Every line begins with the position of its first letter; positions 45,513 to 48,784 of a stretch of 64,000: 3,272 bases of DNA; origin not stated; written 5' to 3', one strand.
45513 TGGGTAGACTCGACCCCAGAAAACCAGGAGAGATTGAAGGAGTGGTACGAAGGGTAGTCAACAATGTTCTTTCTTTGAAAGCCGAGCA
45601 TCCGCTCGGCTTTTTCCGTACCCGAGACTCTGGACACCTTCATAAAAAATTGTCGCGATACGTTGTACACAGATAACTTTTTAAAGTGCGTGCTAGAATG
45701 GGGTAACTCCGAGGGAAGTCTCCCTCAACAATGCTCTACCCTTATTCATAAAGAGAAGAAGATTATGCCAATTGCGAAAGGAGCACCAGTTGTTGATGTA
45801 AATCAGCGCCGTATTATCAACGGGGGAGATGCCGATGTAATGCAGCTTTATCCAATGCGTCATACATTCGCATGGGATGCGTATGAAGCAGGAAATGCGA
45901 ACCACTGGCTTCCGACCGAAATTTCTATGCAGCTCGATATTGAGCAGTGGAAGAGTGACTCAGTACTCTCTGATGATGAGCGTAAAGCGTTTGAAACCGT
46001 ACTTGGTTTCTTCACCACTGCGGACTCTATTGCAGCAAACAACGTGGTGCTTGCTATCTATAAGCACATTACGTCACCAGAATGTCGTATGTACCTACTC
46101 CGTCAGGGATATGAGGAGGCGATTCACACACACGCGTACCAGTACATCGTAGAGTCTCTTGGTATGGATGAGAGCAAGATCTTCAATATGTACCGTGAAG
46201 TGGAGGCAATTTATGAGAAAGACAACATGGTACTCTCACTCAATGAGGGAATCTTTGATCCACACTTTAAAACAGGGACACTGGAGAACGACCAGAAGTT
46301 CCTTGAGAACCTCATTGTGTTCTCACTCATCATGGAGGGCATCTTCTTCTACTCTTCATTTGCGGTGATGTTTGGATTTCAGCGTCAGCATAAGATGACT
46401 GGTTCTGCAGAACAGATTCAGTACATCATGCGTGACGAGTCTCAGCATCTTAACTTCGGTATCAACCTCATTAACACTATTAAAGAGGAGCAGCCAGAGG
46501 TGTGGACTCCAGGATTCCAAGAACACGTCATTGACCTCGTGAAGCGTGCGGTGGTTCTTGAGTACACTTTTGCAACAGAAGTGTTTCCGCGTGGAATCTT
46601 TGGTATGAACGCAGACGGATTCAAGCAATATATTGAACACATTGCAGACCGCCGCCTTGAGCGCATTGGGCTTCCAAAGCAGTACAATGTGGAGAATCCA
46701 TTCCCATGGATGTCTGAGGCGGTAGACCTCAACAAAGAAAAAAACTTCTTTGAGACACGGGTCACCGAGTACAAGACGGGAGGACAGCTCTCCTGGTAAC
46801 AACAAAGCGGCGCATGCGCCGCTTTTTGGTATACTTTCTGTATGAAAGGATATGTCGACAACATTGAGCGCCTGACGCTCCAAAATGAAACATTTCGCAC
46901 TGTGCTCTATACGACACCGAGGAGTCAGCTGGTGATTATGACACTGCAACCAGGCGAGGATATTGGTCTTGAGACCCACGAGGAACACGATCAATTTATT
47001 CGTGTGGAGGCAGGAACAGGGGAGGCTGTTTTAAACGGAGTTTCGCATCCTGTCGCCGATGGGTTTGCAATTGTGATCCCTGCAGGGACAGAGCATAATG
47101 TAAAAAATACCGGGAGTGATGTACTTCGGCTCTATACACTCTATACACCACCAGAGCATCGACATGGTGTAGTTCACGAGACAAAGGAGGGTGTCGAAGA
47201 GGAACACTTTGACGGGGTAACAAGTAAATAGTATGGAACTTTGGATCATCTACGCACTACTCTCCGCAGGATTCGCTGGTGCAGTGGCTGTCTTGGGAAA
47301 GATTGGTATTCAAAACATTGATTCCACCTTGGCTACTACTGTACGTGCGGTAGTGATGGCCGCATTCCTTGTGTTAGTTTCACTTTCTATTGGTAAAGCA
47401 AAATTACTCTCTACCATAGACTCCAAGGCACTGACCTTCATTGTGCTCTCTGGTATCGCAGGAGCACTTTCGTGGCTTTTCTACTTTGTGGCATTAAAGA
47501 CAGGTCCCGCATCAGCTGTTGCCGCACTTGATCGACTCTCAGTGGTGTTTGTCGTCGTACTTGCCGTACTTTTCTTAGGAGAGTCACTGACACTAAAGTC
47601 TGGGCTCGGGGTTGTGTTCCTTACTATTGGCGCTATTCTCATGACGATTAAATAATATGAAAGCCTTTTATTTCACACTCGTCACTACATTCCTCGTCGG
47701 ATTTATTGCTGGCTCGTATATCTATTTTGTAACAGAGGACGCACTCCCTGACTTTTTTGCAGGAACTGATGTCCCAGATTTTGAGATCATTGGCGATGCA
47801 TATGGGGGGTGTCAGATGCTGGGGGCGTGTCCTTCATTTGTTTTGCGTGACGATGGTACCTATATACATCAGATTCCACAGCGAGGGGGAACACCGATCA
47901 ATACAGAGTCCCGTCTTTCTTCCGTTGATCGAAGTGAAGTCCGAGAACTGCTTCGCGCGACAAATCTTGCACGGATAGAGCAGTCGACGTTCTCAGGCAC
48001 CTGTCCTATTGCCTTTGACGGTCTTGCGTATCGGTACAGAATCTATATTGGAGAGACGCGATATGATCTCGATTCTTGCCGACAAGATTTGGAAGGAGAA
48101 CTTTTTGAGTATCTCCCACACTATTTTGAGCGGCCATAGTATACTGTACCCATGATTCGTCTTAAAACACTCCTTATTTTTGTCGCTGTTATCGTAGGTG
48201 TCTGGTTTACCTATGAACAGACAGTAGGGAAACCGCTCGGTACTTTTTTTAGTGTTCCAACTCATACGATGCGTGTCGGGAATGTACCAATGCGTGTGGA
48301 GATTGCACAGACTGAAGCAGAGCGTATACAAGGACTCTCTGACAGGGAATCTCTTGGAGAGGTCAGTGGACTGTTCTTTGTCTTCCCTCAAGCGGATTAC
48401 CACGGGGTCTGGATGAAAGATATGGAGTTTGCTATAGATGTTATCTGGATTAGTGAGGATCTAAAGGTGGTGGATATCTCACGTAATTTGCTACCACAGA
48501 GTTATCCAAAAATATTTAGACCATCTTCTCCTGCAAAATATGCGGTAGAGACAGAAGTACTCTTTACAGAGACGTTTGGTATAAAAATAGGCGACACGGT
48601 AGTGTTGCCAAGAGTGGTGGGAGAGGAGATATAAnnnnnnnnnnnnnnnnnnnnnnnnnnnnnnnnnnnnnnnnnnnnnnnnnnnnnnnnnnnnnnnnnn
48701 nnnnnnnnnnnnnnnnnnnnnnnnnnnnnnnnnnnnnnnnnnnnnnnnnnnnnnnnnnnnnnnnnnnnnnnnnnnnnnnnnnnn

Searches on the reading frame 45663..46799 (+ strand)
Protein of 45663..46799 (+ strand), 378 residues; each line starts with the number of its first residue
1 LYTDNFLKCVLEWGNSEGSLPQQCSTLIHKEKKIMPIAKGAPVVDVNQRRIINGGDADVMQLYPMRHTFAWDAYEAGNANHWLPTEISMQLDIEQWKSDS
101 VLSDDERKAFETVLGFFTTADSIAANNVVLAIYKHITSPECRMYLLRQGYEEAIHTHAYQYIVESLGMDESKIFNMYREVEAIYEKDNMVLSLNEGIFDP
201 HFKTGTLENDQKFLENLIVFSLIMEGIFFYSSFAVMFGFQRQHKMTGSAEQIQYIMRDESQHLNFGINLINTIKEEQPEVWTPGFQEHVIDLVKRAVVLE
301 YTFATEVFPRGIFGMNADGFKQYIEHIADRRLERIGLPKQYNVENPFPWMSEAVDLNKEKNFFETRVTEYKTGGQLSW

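Call 31: search_protein_families(library=pfam, proteins=[window:45663-46799:+], max_evalue=0.001)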
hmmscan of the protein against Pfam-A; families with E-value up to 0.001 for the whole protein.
window:45663-46799:+ (378 aa): 1 family
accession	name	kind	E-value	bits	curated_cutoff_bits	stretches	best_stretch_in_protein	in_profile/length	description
PF00268.27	Ribonuc_red_sm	-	3.9e-89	299.2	33.6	1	60-346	2-281/281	Ribonucleotide reductase, small chain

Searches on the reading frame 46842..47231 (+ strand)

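Call 9: search_protein_families(library=pfam, proteins=[window:46842-47231:+], max_evalue=1)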
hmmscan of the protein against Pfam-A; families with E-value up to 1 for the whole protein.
window:46842-47231:+ (129 aa): 3 families
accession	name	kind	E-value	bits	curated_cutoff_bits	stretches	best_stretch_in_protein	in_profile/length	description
PF07883.17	Cupin_2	-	2.5e-16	59.6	27.2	1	32-100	2-69/70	Cupin domain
PF02311.25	AraC_binding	-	0.002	18.3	21.1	1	46-114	21-88/135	AraC-like ligand binding domain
PF01050.24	MannoseP_isomer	-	0.0024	18.5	23.6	1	24-97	24-97/116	Mannose-6-phosphate isomerase C-terminal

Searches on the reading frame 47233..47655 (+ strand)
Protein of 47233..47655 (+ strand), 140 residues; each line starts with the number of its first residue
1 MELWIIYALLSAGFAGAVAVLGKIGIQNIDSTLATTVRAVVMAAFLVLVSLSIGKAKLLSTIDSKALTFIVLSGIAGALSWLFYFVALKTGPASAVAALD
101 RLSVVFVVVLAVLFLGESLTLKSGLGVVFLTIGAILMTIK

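Call 9: search_protein_families(library=pfam, proteins=[window:47233-47655:+], max_evalue=1)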
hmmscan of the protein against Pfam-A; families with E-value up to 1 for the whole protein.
window:47233-47655:+ (140 aa): 5 families
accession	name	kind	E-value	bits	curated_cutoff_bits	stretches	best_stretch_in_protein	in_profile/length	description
PF00892.27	EamA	-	1.1e-20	74.7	28.2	1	3-138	2-134/135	EamA-like transporter family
PF05653.20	Mg_trans_NIPA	-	8.5e-05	22.3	26.2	1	84-139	66-121/295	Magnesium transporter NIPA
PF03151.22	TPT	-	0.031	14.1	30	1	31-140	30-138/291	Triose-phosphate Transporter family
PF20303.3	YLATT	-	0.056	13.7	26.7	1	5-76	5-77/107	YEATS-Like-Associating Three TM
PF03419.18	Peptidase_U4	-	0.31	10.7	28.4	1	7-115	33-129/284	Sporulation factor SpoIIGA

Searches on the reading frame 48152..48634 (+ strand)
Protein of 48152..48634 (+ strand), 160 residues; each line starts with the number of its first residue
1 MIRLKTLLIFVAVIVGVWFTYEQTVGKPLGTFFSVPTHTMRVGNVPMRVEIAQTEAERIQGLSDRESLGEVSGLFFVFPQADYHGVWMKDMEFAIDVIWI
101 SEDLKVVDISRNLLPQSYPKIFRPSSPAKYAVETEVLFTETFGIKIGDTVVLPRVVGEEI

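Call 9: search_protein_families(library=pfam, proteins=[window:48152-48634:+], max_evalue=1)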
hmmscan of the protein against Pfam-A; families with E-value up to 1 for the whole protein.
window:48152-48634:+ (160 aa): 3 families
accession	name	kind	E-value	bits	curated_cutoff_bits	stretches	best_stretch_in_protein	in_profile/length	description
PF02643.20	DUF192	-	4e-25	88.2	27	1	48-150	2-94/96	Uncharacterized ACR, COG1430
PF20175.3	Tra1_central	-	0.11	11.6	27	1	32-115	296-378/585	Tra1 HEAT repeat central region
PF24994.1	GIL1_IRKI_C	-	0.23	11.9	27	1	133-155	30-52/53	GIL1/IRKI C-terminal domain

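Call 12: find_encoding_contigs(protein=window:48152-48634:+, flank=3000, max_places=10)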
Protein window:48152-48634:+ (160 aa): 1 contig read that carries it; 1 place shown.
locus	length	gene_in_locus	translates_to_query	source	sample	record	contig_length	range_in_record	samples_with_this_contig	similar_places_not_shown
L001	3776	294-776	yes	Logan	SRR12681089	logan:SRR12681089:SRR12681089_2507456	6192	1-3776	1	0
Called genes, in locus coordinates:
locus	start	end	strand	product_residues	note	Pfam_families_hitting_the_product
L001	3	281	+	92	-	?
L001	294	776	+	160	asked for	PF02643:DUF192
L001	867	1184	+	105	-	-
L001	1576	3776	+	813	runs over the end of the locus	PF13431:TPR_17 (faint), PF13414:TPR_11 (faint), PF21033:RMD1-3 (faint), PF23914:TPR_CcmH_CycH (weak), PF13181:TPR_8 (faint), PF00515:TPR_1 (faint), PF14559:TPR_19 (weak), PF13432:TPR_16 (weak), +3 more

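Call 13: find_related_loci(query=window:48152-48631:+, collection=genome_contigs, flank=3000)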
Query window:48152-48631:+ (160 aa) in genome_contigs; peptide patterns used: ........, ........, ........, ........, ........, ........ (x = any residue, [..] = any of these).
145 stretches matched a pattern; 1 encode a relative of the query (tblastn E <= 1e-3); 1 distinct loci.
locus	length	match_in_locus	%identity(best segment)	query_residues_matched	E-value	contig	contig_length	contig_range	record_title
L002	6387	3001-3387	38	2-133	2e-25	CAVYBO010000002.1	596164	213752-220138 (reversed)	MAG: uncultured bacterium isolate MFD04540.bin.1.106 genome assembly, contig: contig_9631, whole genome shotgun sequence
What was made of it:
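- Tried and rejected: The genome_contigs scan with DUF192 gave one distant locus only (call 13).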

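Call 17: find_homologous_proteins(query=window:48152-48631:+, max_evalue=1e-10)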
Query window:48152-48631:+ (160 aa): 8 proteins with E <= 1e-10 among 38 candidates.
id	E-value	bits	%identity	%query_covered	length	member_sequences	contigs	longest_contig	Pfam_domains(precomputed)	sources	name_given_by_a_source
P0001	8.1e-100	349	100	100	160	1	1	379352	PF02643.21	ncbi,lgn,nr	ncbi:DUF192 domain-containing protein [Candidatus Kaiserbacteria bacterium]|nr:DUF192 domain-contain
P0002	2.8e-85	302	85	99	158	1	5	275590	PF02643.21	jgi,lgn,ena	-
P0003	4.2e-78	279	80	96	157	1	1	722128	PF02643.21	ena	-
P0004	1.8e-72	260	77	96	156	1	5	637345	PF02643.21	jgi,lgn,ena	-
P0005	5.6e-38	148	43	100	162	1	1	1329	PF02643.21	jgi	jgi:hypothetical protein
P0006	1.4e-26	111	48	71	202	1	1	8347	PF02643.21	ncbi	-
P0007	8.0e-18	83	42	76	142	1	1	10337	PF02643.21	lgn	-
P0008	1.2e-11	63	38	90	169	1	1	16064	PF02643.21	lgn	-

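Call 18: find_encoding_contigs(protein=P0002, flank=3000, max_places=4)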
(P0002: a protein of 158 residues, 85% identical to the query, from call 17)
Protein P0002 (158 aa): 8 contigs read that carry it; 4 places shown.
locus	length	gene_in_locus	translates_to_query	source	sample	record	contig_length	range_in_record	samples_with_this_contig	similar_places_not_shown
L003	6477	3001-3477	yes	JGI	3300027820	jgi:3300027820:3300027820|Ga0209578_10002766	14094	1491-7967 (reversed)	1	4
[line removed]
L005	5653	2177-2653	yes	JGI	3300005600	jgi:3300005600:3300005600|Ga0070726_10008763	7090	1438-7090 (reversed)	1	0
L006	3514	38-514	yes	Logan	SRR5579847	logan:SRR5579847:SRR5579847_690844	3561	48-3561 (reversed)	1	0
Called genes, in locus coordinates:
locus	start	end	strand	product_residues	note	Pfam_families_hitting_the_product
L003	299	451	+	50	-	-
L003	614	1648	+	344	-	PF00268:Ribonuc_red_sm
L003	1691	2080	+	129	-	PF07883:Cupin_2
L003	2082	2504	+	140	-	PF00892:EamA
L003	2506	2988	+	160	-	-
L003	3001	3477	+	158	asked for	PF02643:DUF192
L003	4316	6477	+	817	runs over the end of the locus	PF13181:TPR_8 (faint), PF13428:TPR_14 (faint), PF23914:TPR_CcmH_CycH (faint), PF00515:TPR_1 (faint), PF07719:TPR_2 (faint), PF13414:TPR_11 (faint), PF14559:TPR_19 (weak), PF13432:TPR_16 (weak), +1 more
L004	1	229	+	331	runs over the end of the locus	PF14528:LAGLIDADG_3 (weak)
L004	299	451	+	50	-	-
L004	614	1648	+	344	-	PF00268:Ribonuc_red_sm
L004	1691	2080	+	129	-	PF07883:Cupin_2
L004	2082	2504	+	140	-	PF00892:EamA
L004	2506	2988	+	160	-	-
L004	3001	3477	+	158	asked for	PF02643:DUF192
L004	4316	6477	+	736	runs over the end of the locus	?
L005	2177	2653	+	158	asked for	PF02643:DUF192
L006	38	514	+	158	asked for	PF02643:DUF192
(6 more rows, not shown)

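Call 19: find_encoding_contigs(protein=P0003, flank=3000, max_places=4)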
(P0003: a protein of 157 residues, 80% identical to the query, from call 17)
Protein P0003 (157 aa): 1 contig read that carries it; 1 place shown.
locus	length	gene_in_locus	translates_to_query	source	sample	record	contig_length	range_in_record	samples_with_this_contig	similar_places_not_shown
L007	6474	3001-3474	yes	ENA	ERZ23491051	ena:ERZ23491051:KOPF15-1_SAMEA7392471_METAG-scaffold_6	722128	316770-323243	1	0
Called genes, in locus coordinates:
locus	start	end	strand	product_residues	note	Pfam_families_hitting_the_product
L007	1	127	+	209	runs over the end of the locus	PF04307:YdjM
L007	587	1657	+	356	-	PF00268:Ribonuc_red_sm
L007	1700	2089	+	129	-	PF01050:MannoseP_isomer (weak), PF07883:Cupin_2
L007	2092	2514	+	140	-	PF00892:EamA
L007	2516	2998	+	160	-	-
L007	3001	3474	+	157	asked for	PF02643:DUF192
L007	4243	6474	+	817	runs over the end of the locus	PF13371:TPR_9 (faint), PF13428:TPR_14 (faint), PF14559:TPR_19 (faint), PF23914:TPR_CcmH_CycH (faint), PF13181:TPR_8 (faint), PF00515:TPR_1 (faint), PF07719:TPR_2 (faint), PF13432:TPR_16 (weak), +2 more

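Call 20: find_encoding_contigs(protein=P0004, flank=3000, max_places=4)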
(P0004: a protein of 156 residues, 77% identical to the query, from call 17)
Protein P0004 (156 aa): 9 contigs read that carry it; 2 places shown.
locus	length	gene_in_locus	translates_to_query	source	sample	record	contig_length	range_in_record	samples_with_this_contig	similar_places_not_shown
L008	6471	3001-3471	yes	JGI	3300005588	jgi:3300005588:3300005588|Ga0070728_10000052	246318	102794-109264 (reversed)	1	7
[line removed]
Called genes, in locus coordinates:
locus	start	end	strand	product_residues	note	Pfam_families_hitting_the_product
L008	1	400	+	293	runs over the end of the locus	PF02655:ATP-grasp_3, PF08443:RimK, PF02955:GSH-S_ATP (weak)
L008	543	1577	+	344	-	PF00268:Ribonuc_red_sm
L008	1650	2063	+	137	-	PF07883:Cupin_2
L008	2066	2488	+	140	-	PF00892:EamA, PF05653:Mg_trans_NIPA (weak)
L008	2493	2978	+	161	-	-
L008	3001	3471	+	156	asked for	PF02643:DUF192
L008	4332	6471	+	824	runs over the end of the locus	PF13428:TPR_14 (faint), PF13371:TPR_9 (faint), PF13414:TPR_11 (faint), PF14559:TPR_19 (faint), PF23914:TPR_CcmH_CycH (weak), PF13181:TPR_8 (faint), PF13432:TPR_16 (faint), PF21033:RMD1-3 (faint), +2 more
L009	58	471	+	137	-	PF07883:Cupin_2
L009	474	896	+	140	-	PF00892:EamA, PF05653:Mg_trans_NIPA (weak)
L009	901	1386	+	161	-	-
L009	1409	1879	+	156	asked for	PF02643:DUF192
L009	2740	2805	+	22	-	?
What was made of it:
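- On RiPP precursor peptide: An ATP-grasp gene lies 3 kb away only in L008, the lineage without the long ORF (call 20).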

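Call 36: find_encoding_contigs(protein=P0006, flank=2500, max_places=2)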
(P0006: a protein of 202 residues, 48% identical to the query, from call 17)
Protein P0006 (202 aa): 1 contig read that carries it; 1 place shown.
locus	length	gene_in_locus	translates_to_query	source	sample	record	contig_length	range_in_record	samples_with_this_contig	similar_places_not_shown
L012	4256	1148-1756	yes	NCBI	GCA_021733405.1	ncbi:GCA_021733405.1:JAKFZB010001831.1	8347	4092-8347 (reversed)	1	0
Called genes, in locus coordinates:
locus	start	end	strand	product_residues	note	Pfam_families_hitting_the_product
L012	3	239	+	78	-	?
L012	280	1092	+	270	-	PF02535:Zip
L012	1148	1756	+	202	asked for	PF02643:DUF192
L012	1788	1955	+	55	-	-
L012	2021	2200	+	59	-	-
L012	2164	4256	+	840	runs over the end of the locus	PF25063:ARM_TT21_C (faint), PF23914:TPR_CcmH_CycH (faint), PF21033:RMD1-3 (faint), PF07719:TPR_2 (faint), PF13181:TPR_8 (faint), PF13414:TPR_11 (faint), PF13428:TPR_14 (faint), PF14559:TPR_19, +2 more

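Call 37: find_encoding_contigs(protein=P0007, flank=2500, max_places=2)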
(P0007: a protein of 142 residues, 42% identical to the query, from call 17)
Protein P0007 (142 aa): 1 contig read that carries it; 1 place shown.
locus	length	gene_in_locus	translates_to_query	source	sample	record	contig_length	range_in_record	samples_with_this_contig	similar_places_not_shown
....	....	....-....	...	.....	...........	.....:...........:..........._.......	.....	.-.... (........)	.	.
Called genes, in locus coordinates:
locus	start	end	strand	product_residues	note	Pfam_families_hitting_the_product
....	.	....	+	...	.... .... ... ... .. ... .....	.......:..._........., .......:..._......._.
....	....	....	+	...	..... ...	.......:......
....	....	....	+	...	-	-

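Call 38: find_encoding_contigs(protein=P0005, flank=2500, max_places=2)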
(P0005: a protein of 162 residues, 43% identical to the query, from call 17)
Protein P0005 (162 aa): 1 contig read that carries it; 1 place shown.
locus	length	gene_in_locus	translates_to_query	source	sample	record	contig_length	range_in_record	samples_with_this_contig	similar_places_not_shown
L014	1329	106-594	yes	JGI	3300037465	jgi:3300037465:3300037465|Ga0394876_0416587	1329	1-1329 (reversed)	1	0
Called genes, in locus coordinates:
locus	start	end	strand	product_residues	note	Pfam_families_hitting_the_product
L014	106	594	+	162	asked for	PF02643:DUF192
